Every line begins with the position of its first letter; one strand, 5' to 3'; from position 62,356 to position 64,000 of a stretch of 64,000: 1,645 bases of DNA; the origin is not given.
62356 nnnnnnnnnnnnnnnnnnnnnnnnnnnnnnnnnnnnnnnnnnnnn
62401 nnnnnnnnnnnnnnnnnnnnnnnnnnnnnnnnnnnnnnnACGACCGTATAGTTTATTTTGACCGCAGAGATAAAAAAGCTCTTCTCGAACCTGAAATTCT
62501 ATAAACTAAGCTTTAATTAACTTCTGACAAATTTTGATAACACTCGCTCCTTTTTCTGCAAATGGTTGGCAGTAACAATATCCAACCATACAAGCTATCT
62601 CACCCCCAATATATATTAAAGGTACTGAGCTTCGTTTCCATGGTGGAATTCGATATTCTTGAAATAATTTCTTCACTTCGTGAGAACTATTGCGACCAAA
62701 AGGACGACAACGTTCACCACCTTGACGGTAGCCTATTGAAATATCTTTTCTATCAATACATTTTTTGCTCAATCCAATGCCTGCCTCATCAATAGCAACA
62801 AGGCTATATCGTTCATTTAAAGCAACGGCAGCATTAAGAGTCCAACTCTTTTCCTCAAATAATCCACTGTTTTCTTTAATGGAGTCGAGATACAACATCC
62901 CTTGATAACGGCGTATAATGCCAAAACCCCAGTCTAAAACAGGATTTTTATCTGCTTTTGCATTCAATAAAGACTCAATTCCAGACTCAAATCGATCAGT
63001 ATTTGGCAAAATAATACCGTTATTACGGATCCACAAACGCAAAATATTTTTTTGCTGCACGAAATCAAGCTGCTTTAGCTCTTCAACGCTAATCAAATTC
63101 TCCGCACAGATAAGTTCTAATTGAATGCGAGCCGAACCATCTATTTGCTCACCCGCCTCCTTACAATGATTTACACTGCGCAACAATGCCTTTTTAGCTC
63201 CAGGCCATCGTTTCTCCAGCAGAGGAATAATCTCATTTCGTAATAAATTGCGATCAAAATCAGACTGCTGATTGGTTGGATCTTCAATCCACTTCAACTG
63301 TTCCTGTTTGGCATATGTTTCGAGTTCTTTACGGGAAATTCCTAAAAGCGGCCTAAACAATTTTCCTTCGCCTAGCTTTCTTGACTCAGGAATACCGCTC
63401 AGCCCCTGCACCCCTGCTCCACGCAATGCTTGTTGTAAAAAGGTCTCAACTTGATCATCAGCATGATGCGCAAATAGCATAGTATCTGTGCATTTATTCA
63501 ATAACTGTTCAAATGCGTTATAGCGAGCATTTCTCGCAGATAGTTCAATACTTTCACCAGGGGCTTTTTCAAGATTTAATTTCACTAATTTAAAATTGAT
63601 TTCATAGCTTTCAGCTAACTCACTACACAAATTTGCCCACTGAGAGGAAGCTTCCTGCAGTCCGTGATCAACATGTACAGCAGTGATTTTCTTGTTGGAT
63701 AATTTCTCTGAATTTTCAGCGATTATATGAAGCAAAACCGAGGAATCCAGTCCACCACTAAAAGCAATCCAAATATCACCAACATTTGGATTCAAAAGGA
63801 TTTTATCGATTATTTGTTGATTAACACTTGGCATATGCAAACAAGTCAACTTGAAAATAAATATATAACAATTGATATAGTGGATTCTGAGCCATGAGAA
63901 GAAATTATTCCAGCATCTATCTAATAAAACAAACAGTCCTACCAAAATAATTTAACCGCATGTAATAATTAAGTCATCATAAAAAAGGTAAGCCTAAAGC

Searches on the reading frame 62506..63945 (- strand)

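Call 8: search_protein_families(library=ncbifam, proteins=[window:62506-63945:-], max_evalue=1e-20)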
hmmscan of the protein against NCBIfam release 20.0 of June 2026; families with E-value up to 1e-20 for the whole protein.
window:62506-63945:- (479 aa): 2 families
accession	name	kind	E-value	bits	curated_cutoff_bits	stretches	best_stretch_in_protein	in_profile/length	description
NF007942.0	PRK10660.1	equivalog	2.9e-89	299.9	606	1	56-460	18-419/439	tRNA lysidine(34) synthetase TilS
TIGR02432.1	lysidine_TilS_N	equivalog_domain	1.7e-58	197.7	93.6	1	58-241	2-189/189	tRNA lysidine(34) synthetase TilS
